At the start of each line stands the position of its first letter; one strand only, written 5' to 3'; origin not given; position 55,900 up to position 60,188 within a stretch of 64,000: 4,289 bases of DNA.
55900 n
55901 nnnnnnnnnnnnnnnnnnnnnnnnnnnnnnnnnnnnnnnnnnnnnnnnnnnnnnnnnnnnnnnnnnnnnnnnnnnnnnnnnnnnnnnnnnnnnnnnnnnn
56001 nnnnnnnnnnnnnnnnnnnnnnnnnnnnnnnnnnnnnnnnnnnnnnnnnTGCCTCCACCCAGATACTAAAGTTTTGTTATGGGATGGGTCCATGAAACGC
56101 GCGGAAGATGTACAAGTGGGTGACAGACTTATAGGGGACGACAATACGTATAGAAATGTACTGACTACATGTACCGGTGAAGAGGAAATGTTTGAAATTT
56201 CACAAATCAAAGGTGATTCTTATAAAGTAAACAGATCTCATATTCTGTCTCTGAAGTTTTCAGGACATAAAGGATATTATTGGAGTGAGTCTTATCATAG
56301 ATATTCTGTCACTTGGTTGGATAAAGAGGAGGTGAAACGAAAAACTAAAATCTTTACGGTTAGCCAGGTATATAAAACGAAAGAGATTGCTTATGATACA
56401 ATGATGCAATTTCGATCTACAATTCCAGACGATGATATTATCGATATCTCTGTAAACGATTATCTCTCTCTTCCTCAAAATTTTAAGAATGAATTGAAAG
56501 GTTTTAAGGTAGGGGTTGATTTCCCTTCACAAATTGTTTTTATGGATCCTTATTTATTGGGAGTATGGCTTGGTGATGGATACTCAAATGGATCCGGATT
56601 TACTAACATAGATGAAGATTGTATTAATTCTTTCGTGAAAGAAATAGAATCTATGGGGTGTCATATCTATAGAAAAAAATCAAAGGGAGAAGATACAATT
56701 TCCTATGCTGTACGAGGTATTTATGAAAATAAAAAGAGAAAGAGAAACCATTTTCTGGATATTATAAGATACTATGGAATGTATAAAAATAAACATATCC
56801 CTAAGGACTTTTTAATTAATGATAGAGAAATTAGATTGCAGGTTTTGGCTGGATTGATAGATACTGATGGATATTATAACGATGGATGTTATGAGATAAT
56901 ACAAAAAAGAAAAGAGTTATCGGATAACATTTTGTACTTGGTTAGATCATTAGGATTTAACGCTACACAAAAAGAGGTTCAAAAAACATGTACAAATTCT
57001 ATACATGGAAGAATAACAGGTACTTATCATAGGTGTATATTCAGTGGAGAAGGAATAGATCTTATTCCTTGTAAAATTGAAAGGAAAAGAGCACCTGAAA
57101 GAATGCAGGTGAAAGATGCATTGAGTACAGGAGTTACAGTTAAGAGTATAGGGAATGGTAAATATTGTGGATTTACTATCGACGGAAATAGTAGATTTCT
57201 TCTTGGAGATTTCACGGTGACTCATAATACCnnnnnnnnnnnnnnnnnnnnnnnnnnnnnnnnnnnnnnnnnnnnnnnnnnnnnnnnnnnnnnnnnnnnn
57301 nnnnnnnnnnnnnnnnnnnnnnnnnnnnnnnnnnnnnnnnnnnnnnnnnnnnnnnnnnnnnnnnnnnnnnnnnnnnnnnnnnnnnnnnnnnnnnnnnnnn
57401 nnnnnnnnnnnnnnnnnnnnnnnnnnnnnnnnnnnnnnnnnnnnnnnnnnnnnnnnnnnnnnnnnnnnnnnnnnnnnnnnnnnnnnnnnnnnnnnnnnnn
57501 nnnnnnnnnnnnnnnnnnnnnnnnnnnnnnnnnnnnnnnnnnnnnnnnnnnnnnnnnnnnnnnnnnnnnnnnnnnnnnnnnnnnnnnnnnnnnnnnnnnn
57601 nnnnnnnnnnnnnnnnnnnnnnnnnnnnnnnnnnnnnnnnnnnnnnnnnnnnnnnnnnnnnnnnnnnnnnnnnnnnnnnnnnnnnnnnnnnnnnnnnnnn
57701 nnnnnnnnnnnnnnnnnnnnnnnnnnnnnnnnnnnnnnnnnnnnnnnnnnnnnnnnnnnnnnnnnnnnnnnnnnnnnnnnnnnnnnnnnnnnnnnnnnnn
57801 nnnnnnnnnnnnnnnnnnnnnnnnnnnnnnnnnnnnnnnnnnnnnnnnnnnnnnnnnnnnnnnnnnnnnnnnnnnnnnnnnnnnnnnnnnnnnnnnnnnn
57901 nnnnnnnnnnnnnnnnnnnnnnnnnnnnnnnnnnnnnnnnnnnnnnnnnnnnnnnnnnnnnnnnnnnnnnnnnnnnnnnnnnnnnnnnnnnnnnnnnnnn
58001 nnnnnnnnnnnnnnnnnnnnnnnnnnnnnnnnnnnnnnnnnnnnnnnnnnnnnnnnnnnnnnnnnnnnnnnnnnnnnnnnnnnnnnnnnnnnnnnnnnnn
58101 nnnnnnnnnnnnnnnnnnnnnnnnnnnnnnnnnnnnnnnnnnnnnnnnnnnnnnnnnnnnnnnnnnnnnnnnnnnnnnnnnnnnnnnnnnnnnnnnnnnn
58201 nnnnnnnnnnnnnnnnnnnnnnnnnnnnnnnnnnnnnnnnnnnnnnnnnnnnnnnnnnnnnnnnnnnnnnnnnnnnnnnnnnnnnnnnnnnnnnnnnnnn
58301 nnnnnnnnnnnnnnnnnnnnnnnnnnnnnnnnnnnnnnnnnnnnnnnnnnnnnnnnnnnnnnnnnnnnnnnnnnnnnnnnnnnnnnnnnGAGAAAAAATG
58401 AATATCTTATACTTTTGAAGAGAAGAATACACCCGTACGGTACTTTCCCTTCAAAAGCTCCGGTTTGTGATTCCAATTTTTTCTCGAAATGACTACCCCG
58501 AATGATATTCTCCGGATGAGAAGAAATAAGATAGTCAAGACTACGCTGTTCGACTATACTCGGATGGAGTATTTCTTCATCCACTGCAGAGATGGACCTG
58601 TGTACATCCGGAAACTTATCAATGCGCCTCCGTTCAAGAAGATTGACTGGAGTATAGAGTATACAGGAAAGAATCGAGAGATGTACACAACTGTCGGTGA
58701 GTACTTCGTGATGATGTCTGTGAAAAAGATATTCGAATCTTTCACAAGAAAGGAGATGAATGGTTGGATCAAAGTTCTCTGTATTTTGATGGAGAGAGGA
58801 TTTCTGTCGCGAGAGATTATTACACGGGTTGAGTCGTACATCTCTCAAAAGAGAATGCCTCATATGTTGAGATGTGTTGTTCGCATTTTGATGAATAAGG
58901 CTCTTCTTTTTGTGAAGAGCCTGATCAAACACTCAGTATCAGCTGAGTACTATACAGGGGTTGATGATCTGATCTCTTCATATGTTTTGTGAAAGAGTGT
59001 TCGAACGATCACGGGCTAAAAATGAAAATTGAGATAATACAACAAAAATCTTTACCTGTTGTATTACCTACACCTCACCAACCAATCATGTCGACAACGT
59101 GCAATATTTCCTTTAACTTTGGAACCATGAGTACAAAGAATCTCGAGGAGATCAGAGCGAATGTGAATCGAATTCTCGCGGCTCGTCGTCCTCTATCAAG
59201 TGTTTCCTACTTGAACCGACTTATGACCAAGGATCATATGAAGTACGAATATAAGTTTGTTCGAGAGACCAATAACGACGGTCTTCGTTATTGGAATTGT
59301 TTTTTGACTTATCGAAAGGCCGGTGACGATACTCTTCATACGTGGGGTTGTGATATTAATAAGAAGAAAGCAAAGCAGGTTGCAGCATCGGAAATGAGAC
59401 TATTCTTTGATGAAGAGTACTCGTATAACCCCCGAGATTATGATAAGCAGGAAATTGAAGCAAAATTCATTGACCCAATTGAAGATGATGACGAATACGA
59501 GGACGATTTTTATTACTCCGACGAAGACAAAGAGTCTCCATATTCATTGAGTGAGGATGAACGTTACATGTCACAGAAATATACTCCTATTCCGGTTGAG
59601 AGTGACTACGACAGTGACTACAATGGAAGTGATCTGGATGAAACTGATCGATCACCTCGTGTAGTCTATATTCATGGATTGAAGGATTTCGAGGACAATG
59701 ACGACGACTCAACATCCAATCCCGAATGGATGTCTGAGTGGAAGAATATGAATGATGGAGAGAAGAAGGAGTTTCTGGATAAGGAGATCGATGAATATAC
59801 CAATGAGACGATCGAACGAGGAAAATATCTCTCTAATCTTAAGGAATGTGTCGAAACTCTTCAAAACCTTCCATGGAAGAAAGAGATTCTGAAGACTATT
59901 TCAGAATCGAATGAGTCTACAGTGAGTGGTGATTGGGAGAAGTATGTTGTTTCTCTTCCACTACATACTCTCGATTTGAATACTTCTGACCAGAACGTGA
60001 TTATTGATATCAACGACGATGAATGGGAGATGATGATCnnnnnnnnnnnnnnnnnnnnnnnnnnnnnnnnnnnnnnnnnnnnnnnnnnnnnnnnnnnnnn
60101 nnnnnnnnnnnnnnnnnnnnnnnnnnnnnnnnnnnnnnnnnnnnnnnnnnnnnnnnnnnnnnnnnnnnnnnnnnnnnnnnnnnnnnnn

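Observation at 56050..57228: Second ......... intein, inserted in the P-loop of a D6/D11-like SF2 helicase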

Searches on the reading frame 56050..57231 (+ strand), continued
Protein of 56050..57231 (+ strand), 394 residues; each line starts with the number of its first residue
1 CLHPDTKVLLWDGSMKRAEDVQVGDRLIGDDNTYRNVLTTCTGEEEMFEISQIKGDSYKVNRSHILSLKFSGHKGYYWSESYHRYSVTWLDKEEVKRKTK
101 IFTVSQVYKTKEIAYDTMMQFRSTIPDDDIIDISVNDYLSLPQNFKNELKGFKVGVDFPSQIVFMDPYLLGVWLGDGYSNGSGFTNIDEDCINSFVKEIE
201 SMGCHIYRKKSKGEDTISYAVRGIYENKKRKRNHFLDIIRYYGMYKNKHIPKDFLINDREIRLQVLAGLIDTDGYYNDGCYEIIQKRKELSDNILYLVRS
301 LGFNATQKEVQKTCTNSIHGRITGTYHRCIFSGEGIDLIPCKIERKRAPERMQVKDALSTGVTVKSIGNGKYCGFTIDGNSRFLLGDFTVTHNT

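Call 47: fold_search(model_id=the predicted structure, library=pdb)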
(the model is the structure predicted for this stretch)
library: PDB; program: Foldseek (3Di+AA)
matches with E <= 10: 698; with E <= 0.001: 37
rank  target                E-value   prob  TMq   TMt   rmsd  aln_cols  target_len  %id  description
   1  1ef0_A                3.6e-27  1.00  0.70  0.66   6.4       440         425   19  CRYSTAL STRUCTURE OF PI-SCEI MINIPRECURSOR (released 2000-06-07)
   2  1lwt_A                7.2e-27  1.00  0.75  0.67   6.0       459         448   20  Crystal structure of the intein homing endonuclease PI-SceI bound to its substrate DNA (Ca2+ free) (released 2002-09-27)
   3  1vde_B                8.0e-27  1.00  0.72  0.67   6.1       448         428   19  PI-SCEI, A HOMING ENDONUCLEASE WITH PROTEIN SPLICING ACTIVITY (released 1998-04-08)
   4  1vde_A                1.4e-26  1.00  0.73  0.68   5.8       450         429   19  PI-SCEI, A HOMING ENDONUCLEASE WITH PROTEIN SPLICING ACTIVITY (released 1998-04-08)
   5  1jva_B                2.1e-26  1.00  0.71  0.66   6.2       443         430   19  CRYSTAL STRUCTURE OF THE VMA1-DERIVED ENDONUCLEASE BEARING THE N AND C EXTEIN PROPEPTIDES (released 2002-08-29)
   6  1um2_B                3.2e-26  1.00  0.72  0.68   6.2       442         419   20  Crystal Structure of the Vma1-Derived Endonuclease with the Ligated Extein Segment (released 2004-09-22)
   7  1jva_A                8.0e-26  1.00  0.70  0.65   6.4       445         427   20  CRYSTAL STRUCTURE OF THE VMA1-DERIVED ENDONUCLEASE BEARING THE N AND C EXTEIN PROPEPTIDES (released 2002-08-29)
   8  1dfa                  3.0e-25  1.00  0.68  0.66   6.8       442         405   20  CRYSTAL STRUCTURE OF PI-SCEI IN C2 SPACE GROUP (released 1999-12-08)
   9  1lws_A                4.5e-25  1.00  0.73  0.68   5.8       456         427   20  Crystal structure of the intein homing endonuclease PI-SceI bound to its recognition sequence (released 2002-09-27)
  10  1um2_A                7.5e-25  1.00  0.71  0.67   6.4       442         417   20  Crystal Structure of the Vma1-Derived Endonuclease with the Ligated Extein Segment (released 2004-09-22)
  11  1ef0_B                2.3e-24  1.00  0.71  0.70   5.8       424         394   20  CRYSTAL STRUCTURE OF PI-SCEI MINIPRECURSOR (released 2000-06-07)
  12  7qsu                  1.6e-14  1.00  0.55  0.58   8.7       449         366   13  Crystal structure of homing endonuclease-associated TliVMA intein (C1A, d333-339) (released 2022-03-30)
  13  7qss                  2.2e-11  1.00  0.56  0.51  11.0       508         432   14  Crystal structure of homing endonuclease-associated TliVMA intein (C1A) (released 2022-03-30)
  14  1dq3                  6.9e-10  1.00  0.61  0.53   5.6       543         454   12  CRYSTAL STRUCTURE OF AN ARCHAEAL INTEIN-ENCODED HOMING ENDONUCLEASE PI-PFUI (released 2000-07-05)
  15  1gpp                  1.7e-09  1.00  0.37  0.63   9.7       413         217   11  Crystal structure of the S.cerevisiae Homing Endonuclease PI-SceI Domain I (released 2002-09-19)
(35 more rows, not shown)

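Call 75: search_protein_representatives(protein=window:56050-57228:+)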
Query: 393 residues. Proteins with E-value up to 0.001 (for the whole library): 15638; up to 1e-10: 8036; up to 1e-30: 3961. The best 150 are listed.
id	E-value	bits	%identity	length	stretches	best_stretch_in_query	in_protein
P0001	1.5e-268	906.5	100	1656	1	1-393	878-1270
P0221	2.2e-166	570.1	43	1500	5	5-393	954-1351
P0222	1.2e-149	515.0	53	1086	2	72-393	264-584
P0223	2.9e-143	493.9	54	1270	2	71-393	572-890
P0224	9.0e-143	492.3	59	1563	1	1-393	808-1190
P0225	5.6e-141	486.4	40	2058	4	94-393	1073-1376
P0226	2.4e-134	464.6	56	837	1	1-393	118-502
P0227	1.6e-129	448.7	39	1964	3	1-393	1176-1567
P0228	4.0e-119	414.4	37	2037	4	114-393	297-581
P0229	2.0e-118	412.1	51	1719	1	1-393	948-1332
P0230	1.7e-117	409.1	52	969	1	1-393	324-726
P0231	2.5e-117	408.5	53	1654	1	1-393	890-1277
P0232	1.2e-116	406.3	53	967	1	1-393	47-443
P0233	2.7e-114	398.5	53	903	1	1-393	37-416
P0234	2.1e-113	395.6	41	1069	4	128-393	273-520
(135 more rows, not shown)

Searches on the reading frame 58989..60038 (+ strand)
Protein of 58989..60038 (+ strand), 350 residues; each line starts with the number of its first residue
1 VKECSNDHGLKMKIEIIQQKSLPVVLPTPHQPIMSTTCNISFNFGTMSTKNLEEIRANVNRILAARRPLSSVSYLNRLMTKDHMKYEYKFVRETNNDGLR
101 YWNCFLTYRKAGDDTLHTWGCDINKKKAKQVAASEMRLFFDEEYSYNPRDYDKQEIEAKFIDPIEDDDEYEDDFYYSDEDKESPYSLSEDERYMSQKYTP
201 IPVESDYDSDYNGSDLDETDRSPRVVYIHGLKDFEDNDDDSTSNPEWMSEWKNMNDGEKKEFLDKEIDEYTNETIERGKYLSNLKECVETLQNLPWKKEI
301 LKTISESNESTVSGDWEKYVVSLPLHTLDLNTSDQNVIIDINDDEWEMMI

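Call 7: search_protein_families(library=pfam, proteins=[window:58989-60038:+], max_evalue=0.01)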
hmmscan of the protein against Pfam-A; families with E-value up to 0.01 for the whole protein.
window:58989-60038:+ (350 aa): 2 families
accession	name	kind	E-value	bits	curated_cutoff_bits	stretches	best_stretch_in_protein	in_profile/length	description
PF00035.32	dsrm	-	0.00013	23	23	1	72-136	2-62/66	Double-stranded RNA binding motif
PF23768.1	DUF7167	-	0.00045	20.7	24.4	1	249-278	25-54/60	Domain of unknown function (DUF7167)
